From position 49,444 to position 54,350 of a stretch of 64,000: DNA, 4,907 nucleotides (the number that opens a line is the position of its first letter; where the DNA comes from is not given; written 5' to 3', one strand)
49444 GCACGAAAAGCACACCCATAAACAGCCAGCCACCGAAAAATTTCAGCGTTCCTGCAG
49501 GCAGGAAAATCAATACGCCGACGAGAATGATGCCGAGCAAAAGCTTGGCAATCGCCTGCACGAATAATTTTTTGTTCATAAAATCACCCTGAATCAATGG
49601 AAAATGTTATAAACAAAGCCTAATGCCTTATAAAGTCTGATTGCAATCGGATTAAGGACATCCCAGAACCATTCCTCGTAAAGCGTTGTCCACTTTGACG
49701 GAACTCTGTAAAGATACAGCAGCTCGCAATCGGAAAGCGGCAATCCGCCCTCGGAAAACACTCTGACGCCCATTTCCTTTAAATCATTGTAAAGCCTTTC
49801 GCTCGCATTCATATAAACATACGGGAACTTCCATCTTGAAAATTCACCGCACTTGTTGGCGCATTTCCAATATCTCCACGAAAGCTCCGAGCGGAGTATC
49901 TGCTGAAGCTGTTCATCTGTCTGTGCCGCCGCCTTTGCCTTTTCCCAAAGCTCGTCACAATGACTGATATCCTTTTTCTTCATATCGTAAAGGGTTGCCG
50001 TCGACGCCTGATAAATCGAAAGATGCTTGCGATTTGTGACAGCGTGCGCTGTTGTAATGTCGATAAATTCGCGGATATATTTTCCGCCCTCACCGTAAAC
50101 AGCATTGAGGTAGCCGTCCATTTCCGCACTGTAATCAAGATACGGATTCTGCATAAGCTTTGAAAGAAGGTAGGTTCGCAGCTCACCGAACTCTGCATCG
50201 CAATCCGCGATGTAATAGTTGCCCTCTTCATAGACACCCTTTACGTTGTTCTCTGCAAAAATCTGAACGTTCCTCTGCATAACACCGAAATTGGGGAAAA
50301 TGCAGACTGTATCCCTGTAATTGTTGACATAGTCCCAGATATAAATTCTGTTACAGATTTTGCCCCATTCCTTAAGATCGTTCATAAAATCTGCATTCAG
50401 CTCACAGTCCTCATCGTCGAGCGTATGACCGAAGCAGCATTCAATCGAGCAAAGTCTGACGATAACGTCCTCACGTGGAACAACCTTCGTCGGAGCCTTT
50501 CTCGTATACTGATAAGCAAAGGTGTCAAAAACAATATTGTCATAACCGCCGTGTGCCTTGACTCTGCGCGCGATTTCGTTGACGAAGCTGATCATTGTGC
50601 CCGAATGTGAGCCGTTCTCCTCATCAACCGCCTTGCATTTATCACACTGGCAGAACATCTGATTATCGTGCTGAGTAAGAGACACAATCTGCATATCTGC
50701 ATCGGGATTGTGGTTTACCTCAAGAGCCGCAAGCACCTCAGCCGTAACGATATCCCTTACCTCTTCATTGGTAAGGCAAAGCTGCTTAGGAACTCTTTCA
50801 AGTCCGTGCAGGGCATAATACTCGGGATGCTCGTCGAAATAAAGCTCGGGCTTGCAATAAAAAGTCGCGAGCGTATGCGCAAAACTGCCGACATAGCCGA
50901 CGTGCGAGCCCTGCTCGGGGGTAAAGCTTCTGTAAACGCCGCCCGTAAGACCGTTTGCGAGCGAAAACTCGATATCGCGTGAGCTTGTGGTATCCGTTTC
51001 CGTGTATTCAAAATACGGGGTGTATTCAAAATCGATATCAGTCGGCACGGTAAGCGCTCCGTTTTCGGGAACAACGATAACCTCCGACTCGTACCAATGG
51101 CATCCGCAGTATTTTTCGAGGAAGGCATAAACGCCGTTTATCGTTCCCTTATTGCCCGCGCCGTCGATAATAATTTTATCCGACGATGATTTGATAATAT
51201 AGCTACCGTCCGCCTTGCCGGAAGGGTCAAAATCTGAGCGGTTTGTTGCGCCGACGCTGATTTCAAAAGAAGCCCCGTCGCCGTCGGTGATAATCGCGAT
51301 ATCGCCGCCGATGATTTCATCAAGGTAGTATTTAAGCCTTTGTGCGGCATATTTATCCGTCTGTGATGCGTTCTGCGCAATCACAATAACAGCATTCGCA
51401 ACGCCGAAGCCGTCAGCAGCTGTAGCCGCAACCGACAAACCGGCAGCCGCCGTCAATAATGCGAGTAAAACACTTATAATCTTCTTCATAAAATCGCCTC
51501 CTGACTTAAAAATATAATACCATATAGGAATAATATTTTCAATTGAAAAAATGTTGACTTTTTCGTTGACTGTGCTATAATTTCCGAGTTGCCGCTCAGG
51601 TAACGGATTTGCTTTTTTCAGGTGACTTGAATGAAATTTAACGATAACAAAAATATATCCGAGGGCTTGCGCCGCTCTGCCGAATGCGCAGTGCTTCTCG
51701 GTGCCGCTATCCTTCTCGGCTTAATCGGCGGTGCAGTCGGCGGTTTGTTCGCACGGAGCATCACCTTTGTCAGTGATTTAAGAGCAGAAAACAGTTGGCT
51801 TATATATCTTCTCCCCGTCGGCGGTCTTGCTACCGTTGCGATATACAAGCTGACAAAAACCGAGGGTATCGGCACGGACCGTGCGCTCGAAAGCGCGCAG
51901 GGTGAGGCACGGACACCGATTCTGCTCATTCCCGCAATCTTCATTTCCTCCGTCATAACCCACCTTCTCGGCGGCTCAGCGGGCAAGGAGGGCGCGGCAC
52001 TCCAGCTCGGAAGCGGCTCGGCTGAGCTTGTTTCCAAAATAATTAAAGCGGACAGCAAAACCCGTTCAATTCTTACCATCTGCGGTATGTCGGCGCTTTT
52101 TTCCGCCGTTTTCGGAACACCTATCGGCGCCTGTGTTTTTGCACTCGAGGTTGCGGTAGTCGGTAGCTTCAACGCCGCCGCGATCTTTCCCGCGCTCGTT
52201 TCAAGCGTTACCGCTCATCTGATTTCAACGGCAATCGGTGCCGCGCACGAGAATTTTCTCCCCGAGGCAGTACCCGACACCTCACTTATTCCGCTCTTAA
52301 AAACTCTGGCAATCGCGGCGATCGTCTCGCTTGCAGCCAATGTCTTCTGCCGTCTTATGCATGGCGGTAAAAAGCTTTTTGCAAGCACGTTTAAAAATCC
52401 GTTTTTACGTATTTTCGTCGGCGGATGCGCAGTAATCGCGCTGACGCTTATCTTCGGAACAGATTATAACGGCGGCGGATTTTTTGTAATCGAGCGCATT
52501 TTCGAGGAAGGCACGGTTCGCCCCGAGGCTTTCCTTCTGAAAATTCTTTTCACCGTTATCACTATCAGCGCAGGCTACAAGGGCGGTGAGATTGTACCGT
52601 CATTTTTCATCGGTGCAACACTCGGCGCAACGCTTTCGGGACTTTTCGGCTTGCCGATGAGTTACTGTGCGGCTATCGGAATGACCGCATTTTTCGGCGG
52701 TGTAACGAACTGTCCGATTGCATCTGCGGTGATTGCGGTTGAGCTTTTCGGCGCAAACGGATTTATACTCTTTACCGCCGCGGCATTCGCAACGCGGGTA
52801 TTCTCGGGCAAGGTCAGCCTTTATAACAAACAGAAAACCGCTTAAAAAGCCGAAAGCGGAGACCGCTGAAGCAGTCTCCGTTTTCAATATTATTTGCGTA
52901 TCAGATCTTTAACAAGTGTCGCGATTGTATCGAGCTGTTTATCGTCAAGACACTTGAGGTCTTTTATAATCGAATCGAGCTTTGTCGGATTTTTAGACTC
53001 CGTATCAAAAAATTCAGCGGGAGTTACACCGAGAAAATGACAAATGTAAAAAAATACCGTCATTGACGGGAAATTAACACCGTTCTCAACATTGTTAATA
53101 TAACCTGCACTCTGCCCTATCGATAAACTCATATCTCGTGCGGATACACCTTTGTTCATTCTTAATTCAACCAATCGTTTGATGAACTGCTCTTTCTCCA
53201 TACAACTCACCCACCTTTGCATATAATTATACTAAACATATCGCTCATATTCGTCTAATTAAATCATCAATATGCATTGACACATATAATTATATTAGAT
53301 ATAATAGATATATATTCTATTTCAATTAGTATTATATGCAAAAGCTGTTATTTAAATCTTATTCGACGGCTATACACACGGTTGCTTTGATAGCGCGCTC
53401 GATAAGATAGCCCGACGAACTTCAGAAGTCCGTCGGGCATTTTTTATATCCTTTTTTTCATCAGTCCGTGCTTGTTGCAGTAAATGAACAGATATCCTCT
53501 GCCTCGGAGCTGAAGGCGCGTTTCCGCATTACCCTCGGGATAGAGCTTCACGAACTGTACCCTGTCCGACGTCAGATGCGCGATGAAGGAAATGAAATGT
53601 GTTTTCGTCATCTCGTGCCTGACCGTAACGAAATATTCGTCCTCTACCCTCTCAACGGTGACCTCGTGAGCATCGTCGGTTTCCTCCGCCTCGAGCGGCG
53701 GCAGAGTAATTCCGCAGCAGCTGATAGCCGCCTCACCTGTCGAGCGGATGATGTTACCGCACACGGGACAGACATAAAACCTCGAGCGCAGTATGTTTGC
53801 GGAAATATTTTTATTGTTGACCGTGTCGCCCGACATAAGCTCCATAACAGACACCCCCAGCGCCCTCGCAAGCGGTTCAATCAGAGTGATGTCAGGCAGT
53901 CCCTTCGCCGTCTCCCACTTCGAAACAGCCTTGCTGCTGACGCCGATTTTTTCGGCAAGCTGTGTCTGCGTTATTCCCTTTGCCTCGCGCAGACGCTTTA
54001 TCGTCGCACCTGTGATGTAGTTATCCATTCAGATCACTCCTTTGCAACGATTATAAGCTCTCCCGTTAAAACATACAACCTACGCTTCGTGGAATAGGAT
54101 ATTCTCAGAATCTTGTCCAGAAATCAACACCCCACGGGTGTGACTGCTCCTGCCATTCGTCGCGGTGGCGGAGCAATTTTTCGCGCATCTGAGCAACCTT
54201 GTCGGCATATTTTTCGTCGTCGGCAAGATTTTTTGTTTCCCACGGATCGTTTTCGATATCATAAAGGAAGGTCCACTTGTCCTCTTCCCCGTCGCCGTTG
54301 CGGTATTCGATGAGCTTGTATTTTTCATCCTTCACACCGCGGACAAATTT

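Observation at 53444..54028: XRE-type HTH fused to a complete desulfoferrodoxin (2Fe-SOR) module: candidate one-component oxidant/iron sensor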

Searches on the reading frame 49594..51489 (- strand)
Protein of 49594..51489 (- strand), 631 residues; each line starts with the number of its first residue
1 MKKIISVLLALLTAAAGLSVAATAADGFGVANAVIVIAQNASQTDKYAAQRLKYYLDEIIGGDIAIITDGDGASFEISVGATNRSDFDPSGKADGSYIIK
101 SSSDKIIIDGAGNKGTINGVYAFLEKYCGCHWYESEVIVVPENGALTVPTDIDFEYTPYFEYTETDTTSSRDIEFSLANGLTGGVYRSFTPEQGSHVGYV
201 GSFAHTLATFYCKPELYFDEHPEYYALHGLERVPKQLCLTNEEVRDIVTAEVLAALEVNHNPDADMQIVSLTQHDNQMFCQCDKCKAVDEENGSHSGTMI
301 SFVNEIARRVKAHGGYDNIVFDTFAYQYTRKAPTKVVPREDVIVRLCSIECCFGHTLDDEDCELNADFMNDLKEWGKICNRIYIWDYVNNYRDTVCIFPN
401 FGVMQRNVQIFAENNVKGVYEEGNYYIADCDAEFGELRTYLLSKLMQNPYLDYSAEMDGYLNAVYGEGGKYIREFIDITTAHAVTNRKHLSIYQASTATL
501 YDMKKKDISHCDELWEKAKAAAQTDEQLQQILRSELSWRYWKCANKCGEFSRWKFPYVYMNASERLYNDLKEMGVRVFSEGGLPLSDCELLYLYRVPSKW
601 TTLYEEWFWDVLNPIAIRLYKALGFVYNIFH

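Call 15: search_protein_families(library=pfam, proteins=[window:49594-51489:-], max_evalue=0.001)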
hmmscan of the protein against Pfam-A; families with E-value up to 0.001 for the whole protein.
window:49594-51489:- (631 aa): 2 families
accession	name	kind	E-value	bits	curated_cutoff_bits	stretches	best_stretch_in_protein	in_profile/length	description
PF16126.11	DUF4838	-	6.2e-84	282.4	26.6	1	132-477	1-325/325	Domain of unknown function (DUF4838)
PF12971.12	NAGLU_N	-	0.00036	20.7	28.3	0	90-133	25-68/82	Alpha-N-acetylglucosaminidase (NAGLU) N-terminal domain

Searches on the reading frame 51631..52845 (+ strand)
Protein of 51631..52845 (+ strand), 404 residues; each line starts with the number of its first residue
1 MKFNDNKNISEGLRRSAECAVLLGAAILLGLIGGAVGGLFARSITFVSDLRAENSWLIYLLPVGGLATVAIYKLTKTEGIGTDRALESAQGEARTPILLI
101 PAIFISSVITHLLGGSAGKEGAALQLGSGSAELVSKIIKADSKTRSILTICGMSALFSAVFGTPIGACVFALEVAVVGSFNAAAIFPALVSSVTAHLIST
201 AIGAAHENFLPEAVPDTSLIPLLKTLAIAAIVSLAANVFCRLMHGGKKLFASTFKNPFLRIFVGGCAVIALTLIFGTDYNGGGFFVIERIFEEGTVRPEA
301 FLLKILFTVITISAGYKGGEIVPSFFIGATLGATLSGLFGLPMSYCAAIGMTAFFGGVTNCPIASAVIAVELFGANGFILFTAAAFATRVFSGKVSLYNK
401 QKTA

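Call 15: search_protein_families(library=pfam, proteins=[window:51631-52845:+], max_evalue=0.001)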
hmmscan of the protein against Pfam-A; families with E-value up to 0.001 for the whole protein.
window:51631-52845:+ (404 aa): 1 family
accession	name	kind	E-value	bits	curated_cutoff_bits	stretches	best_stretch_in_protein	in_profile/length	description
PF00654.25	Voltage_CLC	-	1.5e-62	212.2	24.8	1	66-386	4-338/346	Voltage gated chloride channel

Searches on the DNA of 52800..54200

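Call 20: search_rna_families(source=window, start=52800, end=54200, threshold=evalue, max_evalue=1)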
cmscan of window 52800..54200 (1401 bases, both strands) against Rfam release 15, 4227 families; matches with E-value up to 1: 3.
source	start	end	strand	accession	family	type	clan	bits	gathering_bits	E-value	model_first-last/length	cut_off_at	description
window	54122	54181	-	RF02628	Hrs1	Gene; sRNA;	-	20.9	56.4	0.31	1-74/74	no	Hfq-regulated sRNA 1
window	53563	53635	+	RF00827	mir-77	Gene; miRNA;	-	20.3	83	0.18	1-89/89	no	mir-77 microRNA precursor family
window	52852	52987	-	RF01416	NrrF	Gene; antisense;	-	19.3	60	0.47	1-160/160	no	NrrF RNA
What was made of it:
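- Tried and rejected: Rfam on 52800-54200 found nothing near threshold (call 20).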

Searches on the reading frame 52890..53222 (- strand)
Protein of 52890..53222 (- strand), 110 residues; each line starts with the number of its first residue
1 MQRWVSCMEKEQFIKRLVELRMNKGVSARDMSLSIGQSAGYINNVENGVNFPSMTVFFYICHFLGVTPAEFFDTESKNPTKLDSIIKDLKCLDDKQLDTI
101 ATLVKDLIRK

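Call 15: search_protein_families(library=pfam, proteins=[window:52890-53222:-], max_evalue=0.001)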
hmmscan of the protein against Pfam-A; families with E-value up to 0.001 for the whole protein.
window:52890-53222:- (110 aa): 3 families
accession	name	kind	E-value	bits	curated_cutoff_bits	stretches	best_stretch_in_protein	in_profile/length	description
PF12844.13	HTH_19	-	4e-07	30.3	30.2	1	15-75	2-62/64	Helix-turn-helix domain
PF01381.28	HTH_3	-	1.2e-06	28.9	23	1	19-71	3-55/55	Helix-turn-helix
PF13560.12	HTH_31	-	5.6e-05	23.8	27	1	16-70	5-60/64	Helix-turn-helix domain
